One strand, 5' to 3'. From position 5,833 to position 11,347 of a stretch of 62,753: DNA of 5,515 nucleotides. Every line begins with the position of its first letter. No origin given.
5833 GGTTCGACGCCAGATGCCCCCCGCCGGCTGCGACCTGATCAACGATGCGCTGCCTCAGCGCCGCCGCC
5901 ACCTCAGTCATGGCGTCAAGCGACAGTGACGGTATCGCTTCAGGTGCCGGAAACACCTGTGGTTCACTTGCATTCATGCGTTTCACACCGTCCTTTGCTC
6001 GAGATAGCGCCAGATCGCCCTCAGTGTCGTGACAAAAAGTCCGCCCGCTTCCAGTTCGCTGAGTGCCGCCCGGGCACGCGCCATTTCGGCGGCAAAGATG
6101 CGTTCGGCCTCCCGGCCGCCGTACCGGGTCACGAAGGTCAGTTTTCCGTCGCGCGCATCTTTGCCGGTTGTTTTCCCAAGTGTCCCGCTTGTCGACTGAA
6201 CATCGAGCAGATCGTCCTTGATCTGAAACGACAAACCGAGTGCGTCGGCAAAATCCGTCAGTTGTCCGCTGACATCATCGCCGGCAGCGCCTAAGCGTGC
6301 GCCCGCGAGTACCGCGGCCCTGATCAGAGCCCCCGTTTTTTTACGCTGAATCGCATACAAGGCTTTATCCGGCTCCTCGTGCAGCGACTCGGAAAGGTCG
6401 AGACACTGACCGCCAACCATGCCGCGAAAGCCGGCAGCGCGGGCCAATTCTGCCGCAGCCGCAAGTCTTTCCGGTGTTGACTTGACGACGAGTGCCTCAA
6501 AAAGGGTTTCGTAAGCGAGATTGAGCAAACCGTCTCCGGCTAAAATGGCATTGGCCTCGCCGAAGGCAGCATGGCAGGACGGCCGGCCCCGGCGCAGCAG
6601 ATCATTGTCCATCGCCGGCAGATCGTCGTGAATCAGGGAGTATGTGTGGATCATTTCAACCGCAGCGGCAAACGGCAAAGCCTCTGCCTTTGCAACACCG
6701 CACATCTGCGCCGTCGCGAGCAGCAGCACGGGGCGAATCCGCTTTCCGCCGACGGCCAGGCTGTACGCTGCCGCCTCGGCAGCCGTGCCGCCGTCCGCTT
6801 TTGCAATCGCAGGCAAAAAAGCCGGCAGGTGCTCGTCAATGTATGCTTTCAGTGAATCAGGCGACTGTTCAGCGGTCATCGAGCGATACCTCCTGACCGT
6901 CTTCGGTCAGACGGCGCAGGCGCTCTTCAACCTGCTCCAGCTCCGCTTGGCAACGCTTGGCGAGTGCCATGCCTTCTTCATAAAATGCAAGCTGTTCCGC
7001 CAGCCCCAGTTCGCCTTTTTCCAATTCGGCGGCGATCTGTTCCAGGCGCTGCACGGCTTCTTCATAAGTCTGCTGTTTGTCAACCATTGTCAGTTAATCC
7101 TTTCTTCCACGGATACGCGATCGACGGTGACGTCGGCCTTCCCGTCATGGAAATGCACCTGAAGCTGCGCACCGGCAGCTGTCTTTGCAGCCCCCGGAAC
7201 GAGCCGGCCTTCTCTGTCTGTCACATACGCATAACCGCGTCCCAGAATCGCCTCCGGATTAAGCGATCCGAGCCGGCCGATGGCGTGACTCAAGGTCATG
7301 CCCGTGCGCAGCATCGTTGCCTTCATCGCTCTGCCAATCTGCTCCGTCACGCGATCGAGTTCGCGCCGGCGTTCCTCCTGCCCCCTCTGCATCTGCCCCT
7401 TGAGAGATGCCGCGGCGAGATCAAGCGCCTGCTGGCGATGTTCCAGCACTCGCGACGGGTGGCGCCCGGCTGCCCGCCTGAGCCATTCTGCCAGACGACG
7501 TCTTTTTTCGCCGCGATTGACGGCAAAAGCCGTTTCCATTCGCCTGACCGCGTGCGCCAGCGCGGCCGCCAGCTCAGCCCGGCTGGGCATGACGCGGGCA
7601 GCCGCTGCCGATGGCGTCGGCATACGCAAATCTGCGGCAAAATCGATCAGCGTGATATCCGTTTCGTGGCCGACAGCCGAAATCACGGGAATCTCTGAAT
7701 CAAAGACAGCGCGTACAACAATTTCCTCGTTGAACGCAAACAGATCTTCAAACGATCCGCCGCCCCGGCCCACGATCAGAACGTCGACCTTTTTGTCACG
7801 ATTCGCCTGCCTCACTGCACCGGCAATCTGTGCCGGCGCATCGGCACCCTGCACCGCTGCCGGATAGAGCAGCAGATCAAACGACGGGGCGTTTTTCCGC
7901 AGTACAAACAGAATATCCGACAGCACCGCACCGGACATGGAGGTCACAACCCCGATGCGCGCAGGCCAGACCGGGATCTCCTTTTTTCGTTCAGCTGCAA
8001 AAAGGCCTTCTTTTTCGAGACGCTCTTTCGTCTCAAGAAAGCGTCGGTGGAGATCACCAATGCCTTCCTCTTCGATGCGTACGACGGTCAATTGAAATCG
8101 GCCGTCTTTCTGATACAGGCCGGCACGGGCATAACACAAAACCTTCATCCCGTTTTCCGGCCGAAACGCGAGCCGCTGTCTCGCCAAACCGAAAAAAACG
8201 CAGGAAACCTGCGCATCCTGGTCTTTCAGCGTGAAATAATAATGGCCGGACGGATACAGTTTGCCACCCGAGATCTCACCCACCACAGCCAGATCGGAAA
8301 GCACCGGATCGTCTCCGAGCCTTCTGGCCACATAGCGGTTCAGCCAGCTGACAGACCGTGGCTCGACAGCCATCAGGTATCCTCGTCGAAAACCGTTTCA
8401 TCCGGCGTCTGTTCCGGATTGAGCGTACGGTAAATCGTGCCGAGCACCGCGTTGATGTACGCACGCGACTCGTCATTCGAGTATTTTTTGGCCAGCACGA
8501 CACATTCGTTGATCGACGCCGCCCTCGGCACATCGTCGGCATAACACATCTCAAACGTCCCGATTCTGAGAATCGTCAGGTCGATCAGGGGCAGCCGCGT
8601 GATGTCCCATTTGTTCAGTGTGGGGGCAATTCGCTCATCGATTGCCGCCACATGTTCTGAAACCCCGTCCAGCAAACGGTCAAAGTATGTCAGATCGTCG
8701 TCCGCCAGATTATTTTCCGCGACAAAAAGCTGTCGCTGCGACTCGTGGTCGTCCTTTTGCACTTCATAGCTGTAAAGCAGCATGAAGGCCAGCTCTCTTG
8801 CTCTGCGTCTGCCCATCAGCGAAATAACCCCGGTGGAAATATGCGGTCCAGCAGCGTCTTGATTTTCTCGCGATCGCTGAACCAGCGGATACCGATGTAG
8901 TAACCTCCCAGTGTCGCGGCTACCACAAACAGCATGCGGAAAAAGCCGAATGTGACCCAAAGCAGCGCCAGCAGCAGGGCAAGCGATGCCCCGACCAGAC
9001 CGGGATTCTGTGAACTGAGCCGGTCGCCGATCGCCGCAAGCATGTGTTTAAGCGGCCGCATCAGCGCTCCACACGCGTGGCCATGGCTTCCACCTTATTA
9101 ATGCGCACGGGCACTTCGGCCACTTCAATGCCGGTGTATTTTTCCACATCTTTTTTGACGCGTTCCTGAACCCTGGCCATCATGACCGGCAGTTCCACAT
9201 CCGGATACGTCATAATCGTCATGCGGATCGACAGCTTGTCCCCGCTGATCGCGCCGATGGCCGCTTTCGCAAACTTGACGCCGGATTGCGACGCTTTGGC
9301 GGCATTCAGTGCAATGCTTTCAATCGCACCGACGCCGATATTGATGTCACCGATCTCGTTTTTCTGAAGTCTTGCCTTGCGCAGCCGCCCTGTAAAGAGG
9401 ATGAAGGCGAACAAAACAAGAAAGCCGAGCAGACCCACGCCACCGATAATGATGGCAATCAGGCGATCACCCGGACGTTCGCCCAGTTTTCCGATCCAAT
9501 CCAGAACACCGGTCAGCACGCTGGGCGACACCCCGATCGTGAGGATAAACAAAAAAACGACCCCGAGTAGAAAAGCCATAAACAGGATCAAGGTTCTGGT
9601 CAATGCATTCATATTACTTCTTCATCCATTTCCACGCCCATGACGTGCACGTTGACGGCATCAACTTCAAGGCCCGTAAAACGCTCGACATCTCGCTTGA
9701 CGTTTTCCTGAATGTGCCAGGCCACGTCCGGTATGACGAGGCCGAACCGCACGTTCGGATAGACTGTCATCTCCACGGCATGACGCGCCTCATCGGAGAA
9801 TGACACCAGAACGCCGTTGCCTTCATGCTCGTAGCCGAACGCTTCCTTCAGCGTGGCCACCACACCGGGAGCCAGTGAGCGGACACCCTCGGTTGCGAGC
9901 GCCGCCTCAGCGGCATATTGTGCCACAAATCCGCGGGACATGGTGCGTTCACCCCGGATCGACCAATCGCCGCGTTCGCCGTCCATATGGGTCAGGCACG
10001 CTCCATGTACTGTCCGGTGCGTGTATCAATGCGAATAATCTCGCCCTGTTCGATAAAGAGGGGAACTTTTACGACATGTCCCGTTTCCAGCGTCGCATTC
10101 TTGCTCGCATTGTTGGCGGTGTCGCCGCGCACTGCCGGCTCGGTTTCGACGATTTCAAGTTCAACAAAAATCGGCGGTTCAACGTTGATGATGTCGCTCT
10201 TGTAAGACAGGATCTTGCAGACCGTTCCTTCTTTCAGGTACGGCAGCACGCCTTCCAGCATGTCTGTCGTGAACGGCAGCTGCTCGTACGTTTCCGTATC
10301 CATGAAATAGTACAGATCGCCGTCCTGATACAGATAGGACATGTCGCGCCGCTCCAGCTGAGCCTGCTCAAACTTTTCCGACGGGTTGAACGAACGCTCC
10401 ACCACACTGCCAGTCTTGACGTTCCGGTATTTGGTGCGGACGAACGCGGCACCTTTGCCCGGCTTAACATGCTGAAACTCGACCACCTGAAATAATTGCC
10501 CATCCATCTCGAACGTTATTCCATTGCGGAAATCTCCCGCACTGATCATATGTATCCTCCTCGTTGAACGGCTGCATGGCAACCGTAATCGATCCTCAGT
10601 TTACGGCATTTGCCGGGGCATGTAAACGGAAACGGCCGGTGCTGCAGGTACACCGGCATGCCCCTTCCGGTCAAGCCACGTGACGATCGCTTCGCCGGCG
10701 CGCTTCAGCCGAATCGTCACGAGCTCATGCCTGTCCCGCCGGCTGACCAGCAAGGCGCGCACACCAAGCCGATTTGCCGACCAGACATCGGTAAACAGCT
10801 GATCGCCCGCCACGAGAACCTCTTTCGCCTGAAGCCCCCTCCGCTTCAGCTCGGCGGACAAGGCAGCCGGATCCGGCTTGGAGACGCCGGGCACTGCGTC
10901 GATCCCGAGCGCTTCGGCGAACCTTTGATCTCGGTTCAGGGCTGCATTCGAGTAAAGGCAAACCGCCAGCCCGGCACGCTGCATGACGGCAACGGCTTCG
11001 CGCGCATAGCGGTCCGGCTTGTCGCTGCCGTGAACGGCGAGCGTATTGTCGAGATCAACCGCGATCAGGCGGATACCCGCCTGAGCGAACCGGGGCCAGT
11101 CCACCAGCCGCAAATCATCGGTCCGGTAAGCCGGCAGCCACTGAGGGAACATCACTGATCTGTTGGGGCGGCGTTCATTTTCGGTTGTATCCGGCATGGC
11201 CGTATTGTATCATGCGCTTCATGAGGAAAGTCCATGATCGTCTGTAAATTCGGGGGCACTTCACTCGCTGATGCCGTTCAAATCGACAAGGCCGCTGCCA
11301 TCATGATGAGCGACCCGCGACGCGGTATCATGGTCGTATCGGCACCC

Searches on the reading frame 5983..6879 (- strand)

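Call 22: search_protein_families(library=pfam, proteins=[window:5983-6879:-], max_evalue=0.0001)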
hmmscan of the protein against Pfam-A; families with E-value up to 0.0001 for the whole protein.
window:5983-6879:- (298 aa): 1 family
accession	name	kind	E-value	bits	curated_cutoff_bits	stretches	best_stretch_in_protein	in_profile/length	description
PF00348.22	polyprenyl_synt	-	7.9e-54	183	27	1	34-256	5-220/251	Polyprenyl synthetase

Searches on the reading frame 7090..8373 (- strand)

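Call 22: search_protein_families(library=pfam, proteins=[window:7090-8373:-], max_evalue=0.0001)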
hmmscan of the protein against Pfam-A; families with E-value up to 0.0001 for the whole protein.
window:7090-8373:- (427 aa): 3 families
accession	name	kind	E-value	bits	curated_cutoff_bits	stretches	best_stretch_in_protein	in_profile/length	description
PF02601.20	Exonuc_VII_L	-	4.9e-91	305.9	35.9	1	124-415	1-314/315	Exonuclease VII, large subunit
PF13742.12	tRNA_anti_2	-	5.7e-25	87.8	27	1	7-101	2-95/95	OB-fold nucleic acid binding domain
PF01336.31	tRNA_anti-codon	-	1.1e-06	28.9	27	1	30-101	3-73/75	OB-fold nucleic acid binding domain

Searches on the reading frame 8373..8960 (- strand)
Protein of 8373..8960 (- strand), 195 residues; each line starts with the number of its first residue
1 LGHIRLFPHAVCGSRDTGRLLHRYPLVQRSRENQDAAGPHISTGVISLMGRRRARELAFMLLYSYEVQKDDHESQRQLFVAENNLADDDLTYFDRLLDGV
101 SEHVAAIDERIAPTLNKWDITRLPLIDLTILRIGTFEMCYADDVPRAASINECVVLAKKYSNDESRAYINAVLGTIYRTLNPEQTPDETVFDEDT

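Call 22: search_protein_families(library=pfam, proteins=[window:8373-8960:-], max_evalue=0.0001)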
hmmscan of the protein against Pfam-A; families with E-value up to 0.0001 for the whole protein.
window:8373-8960:- (195 aa): 1 family
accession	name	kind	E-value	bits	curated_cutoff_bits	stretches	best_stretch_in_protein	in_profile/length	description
PF01029.23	NusB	-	2.2e-32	112.7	23.1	1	52-178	1-133/133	NusB family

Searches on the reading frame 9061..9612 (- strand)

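Call 22: search_protein_families(library=pfam, proteins=[window:9061-9612:-], max_evalue=0.0001)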
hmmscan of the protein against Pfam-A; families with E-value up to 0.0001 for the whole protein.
window:9061-9612:- (183 aa): 1 family
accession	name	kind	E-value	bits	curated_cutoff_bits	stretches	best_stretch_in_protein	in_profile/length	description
PF03780.18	Asp23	-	1.4e-06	29.2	28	1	125-174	58-107/108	Asp23 family, cell envelope-related function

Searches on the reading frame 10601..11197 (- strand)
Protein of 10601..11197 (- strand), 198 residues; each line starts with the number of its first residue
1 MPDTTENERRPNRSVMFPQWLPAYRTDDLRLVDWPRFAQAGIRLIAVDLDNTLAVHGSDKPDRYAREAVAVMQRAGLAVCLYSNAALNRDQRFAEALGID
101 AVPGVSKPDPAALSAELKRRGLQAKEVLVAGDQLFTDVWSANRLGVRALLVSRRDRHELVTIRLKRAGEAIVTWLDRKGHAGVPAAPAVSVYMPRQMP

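Call 22: search_protein_families(library=pfam, proteins=[window:10601-11197:-], max_evalue=0.0001)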
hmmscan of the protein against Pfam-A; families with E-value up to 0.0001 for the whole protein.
window:10601-11197:- (198 aa): 4 families
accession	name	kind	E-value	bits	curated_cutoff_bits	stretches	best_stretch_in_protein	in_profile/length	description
PF00702.32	Hydrolase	-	1.3e-09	39.2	26.4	1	36-145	74-191/191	haloacid dehalogenase-like hydrolase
PF13242.12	Hydrolase_like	-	1.7e-07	31.5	22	1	106-152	3-49/75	HAD-hyrolase-like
PF09419.16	PGP_phosphatase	-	9.8e-07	29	20.4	1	20-149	17-161/168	Mitochondrial PGP phosphatase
PF13419.12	HAD_2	-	2.6e-05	24.9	23.8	1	88-151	117-178/178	Haloacid dehalogenase-like hydrolase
